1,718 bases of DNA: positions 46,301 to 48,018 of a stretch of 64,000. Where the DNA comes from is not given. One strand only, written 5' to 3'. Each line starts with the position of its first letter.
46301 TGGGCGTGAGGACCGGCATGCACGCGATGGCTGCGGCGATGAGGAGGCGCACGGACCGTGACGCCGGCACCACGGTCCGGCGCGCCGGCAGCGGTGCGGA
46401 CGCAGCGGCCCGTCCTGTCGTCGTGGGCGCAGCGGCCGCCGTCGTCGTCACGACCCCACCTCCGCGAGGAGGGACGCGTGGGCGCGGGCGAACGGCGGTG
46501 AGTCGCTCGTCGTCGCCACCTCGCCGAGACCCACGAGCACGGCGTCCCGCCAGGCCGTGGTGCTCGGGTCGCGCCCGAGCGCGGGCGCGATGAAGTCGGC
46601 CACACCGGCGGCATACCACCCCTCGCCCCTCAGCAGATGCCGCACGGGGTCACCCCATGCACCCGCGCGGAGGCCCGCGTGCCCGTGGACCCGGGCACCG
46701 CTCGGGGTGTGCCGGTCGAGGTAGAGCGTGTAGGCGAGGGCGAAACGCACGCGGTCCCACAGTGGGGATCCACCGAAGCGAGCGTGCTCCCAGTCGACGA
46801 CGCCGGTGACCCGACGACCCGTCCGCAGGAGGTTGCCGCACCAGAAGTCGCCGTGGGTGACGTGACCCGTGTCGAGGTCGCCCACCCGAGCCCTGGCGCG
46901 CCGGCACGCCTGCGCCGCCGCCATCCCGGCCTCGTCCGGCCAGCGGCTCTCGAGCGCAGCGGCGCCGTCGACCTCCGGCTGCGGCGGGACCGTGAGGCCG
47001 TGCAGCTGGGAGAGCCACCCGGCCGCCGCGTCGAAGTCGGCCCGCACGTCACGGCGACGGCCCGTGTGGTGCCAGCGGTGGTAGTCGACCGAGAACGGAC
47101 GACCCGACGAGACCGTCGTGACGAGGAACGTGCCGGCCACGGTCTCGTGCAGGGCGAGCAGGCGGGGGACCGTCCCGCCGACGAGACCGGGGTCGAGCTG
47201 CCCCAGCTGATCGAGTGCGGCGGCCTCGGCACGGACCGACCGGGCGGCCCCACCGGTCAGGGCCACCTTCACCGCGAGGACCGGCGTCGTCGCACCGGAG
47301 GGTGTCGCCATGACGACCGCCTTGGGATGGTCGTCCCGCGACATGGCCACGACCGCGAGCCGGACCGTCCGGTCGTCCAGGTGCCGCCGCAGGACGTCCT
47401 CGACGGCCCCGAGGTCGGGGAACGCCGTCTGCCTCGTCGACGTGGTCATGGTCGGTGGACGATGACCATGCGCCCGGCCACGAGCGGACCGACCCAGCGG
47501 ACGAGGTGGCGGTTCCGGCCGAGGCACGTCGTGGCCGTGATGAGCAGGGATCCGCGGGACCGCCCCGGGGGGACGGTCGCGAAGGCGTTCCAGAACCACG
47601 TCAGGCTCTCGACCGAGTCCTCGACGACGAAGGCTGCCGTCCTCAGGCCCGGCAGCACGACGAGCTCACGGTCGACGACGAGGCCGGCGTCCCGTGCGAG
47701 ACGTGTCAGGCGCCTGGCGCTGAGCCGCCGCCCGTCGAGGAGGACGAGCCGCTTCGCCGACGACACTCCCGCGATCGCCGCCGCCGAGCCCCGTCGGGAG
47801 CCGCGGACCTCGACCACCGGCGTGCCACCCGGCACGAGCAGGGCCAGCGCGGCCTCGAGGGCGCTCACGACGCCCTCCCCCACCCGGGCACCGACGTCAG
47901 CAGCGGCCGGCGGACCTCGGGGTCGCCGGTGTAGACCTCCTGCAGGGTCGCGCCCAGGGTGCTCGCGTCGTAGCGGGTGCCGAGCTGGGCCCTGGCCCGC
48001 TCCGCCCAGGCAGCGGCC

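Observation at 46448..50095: Kinase-like trio (HprK-like P-loop protein, APH-fold phosphotransferase, 140-aa unknown) flanking a GT4 gene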

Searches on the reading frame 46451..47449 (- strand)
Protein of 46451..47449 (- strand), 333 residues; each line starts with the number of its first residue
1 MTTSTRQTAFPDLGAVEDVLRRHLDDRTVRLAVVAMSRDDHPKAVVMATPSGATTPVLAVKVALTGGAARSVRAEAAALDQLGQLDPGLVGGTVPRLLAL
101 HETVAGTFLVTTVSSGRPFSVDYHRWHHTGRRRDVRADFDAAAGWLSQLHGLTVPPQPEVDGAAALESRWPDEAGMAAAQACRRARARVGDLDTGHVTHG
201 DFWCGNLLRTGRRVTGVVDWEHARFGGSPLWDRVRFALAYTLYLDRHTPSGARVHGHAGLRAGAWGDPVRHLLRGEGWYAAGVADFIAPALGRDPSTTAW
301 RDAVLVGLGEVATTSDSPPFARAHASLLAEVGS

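Call 5: search_protein_families(library=pfam, proteins=[window:46451-47449:-], max_evalue=1)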
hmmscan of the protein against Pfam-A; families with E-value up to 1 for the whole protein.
window:46451-47449:- (333 aa): 1 family
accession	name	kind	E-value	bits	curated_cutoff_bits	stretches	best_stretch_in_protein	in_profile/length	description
PF01636.29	APH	-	2.5e-11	44.2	23.2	1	58-226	23-200/239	Phosphotransferase enzyme family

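Call 6: search_protein_families(library=ncbifam, proteins=[window:46451-47449:-], max_evalue=1)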
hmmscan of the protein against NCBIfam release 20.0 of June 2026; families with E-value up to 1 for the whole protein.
window:46451-47449:- (333 aa): 3 families
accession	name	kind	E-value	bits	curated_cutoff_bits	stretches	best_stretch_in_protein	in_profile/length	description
NF033068.1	APH_3p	equivalog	0.00069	19.2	205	1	176-221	156-201/255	APH(3') family aminoglycoside O-phosphotransferase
NF000107.2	APH_4_Ia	exception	0.0077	15.5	725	1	194-228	191-225/341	aminoglycoside O-phosphotransferase APH(4)-Ia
NF033059.2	APH_3p_I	exception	0.053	12.9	400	1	174-220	167-213/267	APH(3')-I family aminoglycoside O-phosphotransferase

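Call 9: search_solved_structures(query=window:46451-47449:-, max_evalue=1, show_alignments=3)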
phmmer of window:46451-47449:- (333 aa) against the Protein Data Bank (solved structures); distinct sequences matched with E-value up to 1: 7.
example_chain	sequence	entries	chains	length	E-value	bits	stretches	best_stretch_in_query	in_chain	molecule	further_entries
3w0m_A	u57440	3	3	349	0.00051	22.6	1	179-233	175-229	Hygromycin-B 4-O-kinase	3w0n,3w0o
3w0r_A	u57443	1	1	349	0.00052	22.6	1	179-233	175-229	Hygromycin-B 4-O-kinase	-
3w0s_A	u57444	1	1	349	0.00097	21.7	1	179-229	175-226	Hygromycin-B 4-O-kinase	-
3tyk_A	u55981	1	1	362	0.001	21.6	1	179-229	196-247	Hygromycin-B 4-O-kinase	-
3w0q_A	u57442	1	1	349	0.0064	19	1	179-233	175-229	Hygromycin-B 4-O-kinase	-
3w0p_A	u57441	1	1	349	0.0067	18.9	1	179-233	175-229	Hygromycin-B 4-O-kinase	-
1nd4_A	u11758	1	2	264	0.23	13.9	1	172-220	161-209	Aminoglycoside 3'-phosphotransferase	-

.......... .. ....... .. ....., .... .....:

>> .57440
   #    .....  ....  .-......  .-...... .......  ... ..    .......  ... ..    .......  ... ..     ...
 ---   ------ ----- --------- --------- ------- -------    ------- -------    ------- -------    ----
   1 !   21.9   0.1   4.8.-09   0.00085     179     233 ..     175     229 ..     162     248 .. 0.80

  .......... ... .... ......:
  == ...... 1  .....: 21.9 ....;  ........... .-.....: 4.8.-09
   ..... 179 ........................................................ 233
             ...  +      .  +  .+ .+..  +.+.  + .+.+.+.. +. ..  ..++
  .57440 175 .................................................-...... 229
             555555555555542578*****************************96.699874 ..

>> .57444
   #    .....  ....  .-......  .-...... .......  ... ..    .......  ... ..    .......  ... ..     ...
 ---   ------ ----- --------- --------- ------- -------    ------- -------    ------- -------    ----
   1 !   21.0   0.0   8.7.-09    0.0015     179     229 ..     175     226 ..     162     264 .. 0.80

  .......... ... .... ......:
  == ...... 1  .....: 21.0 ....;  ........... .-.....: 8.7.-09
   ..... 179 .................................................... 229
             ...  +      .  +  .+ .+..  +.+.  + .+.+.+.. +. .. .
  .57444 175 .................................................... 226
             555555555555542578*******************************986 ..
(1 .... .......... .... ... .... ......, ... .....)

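Call 61: search_solved_structures(query=A3, max_evalue=1, show_alignments=1)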
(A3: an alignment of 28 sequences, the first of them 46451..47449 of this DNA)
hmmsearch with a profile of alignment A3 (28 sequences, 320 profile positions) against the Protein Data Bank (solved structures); distinct sequences matched with E-value up to 1: 50.
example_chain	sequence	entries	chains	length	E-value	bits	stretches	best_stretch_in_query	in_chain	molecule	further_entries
5igh_A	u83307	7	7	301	1.3e-07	34.4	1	38-224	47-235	Macrolide 2'-phosphotransferase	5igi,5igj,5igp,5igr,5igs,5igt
7f0a_A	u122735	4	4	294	4.3e-07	32.7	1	42-228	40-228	Capreomycin phosphotransferase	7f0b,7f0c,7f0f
8i80_B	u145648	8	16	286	1.2e-06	31.2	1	40-222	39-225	Viomycin kinase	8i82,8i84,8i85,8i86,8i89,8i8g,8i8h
3w0r_A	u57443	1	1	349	3.7e-06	29.6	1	158-222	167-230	Hygromycin-B 4-O-kinase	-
3w0m_A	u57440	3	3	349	4.9e-06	29.2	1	158-222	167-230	Hygromycin-B 4-O-kinase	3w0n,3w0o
4h05_A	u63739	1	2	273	6.3e-06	28.8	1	61-208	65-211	Aminoglycoside-O-phosphotransferase VIII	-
8ixi_A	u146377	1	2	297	1.1e-05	28.1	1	181-222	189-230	Macrolide 2'-phosphotransferase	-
7w15_B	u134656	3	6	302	1.1e-05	28.1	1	181-222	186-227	Macrolide 2'-phosphotransferase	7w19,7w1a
8v3v_A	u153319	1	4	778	1.4e-05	27.7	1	121-228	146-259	Acyl-Coenzyme A dehydrogenase family, member 11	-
3tyk_A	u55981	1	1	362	2.4e-05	27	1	158-216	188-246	Hygromycin-B 4-O-kinase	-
3w0s_A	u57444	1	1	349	2.4e-05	26.9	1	158-216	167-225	Hygromycin-B 4-O-kinase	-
9qos_A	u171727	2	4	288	5.2e-05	25.8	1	38-208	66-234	Aminoglycoside 3'-phosphotransferase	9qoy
3w0q_A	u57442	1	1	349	0.00013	24.5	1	158-222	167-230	Hygromycin-B 4-O-kinase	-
3w0p_A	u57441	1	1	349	0.00016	24.2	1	158-222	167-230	Hygromycin-B 4-O-kinase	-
3f7w_A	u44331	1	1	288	0.00043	22.8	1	162-241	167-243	putative fructosamine-3-kinase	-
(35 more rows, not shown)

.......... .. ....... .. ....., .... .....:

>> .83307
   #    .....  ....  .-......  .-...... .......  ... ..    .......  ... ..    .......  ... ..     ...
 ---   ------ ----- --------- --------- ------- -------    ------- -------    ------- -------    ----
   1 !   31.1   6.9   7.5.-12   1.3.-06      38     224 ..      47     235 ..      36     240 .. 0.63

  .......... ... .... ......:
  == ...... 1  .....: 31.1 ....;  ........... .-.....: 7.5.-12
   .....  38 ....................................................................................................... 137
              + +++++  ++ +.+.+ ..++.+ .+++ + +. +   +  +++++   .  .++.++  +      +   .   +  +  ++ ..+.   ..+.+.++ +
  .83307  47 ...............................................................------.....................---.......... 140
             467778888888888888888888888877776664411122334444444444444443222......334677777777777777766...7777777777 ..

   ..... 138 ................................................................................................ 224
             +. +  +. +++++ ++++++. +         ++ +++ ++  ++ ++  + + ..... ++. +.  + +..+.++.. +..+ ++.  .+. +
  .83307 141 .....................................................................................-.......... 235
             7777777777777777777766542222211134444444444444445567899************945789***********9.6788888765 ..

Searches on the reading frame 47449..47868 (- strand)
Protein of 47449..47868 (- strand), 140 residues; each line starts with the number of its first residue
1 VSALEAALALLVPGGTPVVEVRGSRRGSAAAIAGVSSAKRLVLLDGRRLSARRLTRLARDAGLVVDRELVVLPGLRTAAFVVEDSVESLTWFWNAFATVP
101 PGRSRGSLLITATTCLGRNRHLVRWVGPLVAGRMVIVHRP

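Call 5: search_protein_families(library=pfam, proteins=[window:47449-47868:-], max_evalue=1)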
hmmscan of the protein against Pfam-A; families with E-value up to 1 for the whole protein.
window:47449-47868:- (140 aa): 1 family
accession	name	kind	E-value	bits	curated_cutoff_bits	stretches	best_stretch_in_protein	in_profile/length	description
PF07715.20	Plug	-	0.063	14.2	23.9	1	4-51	25-69/107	TonB-dependent Receptor Plug Domain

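Call 6: search_protein_families(library=ncbifam, proteins=[window:47449-47868:-], max_evalue=1)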
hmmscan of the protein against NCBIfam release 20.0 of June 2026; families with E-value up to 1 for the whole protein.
window:47449-47868:- (140 aa): 1 family
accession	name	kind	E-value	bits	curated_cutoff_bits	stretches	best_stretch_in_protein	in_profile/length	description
NF010010.0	PRK13483.1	equivalog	0.24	9.3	927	1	17-60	78-120/660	ligand-gated channel protein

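Call 13: find_homologous_proteins(query=window:47449-47868:-)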
Query window:47449-47868:- (140 aa): 27 proteins with E <= 0.001 among 1120 candidates.
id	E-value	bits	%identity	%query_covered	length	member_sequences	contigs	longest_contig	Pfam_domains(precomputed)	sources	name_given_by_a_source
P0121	2.1e-77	275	96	100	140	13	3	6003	-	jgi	-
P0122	1.3e-56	208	75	92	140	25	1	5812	-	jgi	jgi:hypothetical protein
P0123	2.8e-53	197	73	92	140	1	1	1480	-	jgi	jgi:hypothetical protein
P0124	1.2e-52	195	74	98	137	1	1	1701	-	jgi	jgi:hypothetical protein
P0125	1.6e-52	195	73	100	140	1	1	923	-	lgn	-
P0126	2.5e-51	191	71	100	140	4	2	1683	-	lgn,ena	-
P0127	2.0e-50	188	71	100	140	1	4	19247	-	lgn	-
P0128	5.5e-50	187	67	100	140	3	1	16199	-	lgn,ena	-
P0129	7.9e-49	183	70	100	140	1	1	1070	-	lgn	-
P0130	8.9e-49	183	69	100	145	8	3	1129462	-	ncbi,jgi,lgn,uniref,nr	ncbi:hypothetical protein [Terracoccus sp. 273MFTsu3.1]|uniref:hypothetical protein n=1 Tax=Terracoc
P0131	1.5e-48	182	69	99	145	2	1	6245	-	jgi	-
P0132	3.5e-48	181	69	100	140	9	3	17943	-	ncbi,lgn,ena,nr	ncbi:MAG TPA: hypothetical protein VFP73_01340 [Terrabacter sp.]|nr:hypothetical protein [Terrabacte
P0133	3.7e-48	181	64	100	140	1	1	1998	-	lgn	-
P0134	1.1e-47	179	69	100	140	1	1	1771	-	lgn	-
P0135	1.3e-47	179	69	100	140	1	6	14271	-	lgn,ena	-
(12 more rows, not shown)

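Call 26: predict_structure(alignment_id=A2)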
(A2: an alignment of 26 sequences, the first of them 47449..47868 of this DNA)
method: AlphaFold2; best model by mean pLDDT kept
length: 140 residues; sequences in the alignment: 26
mean_pLDDT: 71.9   pTM: 0.66
mean pLDDT of the five models: 71.9, 60.0, 57.6, 55.4, 51.7
residues with pLDDT >= 90: 4; 70-90: 81; 50-70: 51; < 50: 4
segments of 3 or more residues with pLDDT < 50: none
pLDDT, mean of each block of 10 residues (from residue 1): 77 86 73 79 83 85 86 71 65 56 52 56 54 84
secondary structure, 60 per line:
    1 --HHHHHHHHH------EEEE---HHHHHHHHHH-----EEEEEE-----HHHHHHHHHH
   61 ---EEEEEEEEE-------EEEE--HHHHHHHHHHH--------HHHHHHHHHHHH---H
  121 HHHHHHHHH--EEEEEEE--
elements in order: H3-11 E18-21 H25-34 E40-45 H51-60 E64-72 E80-83 H86-96 H105-116 H120-129 E132-138

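Call 32: search_protein_representatives(alignment_id=A2)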
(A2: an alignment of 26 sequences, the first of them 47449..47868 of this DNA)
Query: 26 sequences, 140 profile positions. Proteins with E-value up to 0.001 (for the whole library): 193; up to 1e-10: 90; up to 1e-30: 2. The best 150 are listed.
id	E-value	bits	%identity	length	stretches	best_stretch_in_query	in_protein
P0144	4.1e-61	221.1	-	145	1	1-140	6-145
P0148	1.9e-35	138.0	-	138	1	1-140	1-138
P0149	5.6e-30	120.2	-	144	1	29-140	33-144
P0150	4.0e-26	107.7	-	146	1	2-139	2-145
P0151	6.3e-26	107.1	-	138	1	3-139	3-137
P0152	2.0e-22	95.8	-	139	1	4-140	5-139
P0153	2.1e-22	95.7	-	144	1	9-140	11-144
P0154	3.4e-22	95.0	-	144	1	24-139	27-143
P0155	2.0e-19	86.1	-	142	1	6-139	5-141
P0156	3.0e-19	85.5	-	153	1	6-139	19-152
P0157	1.1e-18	83.7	-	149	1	11-139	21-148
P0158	7.0e-18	81.0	-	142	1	25-139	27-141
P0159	9.6e-18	80.6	-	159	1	24-140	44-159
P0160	1.1e-17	80.4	-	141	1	11-139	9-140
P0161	1.3e-17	80.1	-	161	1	10-138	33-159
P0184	4.2e-15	72.0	-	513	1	4-138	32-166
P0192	4.6e-14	68.7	-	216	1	7-138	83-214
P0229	3.7e-11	59.3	-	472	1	35-139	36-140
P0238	1.7e-10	57.1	-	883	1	25-138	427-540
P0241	4.4e-10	55.8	-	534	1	9-139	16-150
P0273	7.1e-08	48.6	-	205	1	4-106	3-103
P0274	7.5e-08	48.5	-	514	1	11-136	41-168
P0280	1.7e-07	47.4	-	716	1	24-138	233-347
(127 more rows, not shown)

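Call 33: search_protein_families(library=pfam, proteins=[P0184, P0229, P0238, P0241, P0274, P0280, P0192, P0273], max_evalue=0.01)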
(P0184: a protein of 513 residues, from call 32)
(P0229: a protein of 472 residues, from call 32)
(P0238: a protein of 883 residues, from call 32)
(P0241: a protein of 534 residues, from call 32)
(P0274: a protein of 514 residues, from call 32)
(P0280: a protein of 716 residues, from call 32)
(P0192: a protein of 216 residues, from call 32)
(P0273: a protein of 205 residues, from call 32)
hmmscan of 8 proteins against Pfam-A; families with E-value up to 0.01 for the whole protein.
P0184 (513 aa): 2 families
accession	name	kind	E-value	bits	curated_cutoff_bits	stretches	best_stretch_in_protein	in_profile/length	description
PF01636.29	APH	-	1.3e-15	58.3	23.2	1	221-407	22-210/239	Phosphotransferase enzyme family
PF19974.5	TCAD9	-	0.00069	19.3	40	1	261-406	228-337/429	Ternary complex associated domain 9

P0229 (472 aa): 1 family
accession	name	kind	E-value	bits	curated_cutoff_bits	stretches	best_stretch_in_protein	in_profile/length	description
PF01636.29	APH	-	1.9e-15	57.7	23.2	1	184-370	22-210/239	Phosphotransferase enzyme family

P0238 (883 aa): 1 family
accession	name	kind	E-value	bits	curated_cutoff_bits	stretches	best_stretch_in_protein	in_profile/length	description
PF14907.12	NTP_transf_5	-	3.4e-42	145.2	31.2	1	16-264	2-249/249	Uncharacterised nucleotidyltransferase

P0241 (534 aa): 2 families
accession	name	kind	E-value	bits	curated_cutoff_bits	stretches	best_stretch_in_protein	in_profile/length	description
PF01636.29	APH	-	4.6e-14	53.2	23.2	1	228-401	37-212/239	Phosphotransferase enzyme family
PF19974.5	TCAD9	-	0.0023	17.6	40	1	342-395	283-334/429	Ternary complex associated domain 9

P0274 (514 aa): 1 family
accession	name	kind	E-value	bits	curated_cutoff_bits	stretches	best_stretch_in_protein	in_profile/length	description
PF01636.29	APH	-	6.5e-16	59.2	23.2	1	221-404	22-207/239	Phosphotransferase enzyme family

P0280 (716 aa): 2 families
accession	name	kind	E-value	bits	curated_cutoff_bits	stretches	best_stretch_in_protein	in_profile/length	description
PF02397.22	Bac_transf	-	1.2e-39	136.1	27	1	1-170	7-165/179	Bacterial sugar transferase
PF01636.29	APH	-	5e-12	46.5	23.2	1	403-589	22-210/239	Phosphotransferase enzyme family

P0192 (216 aa): 0 families

P0273 (205 aa): 0 families
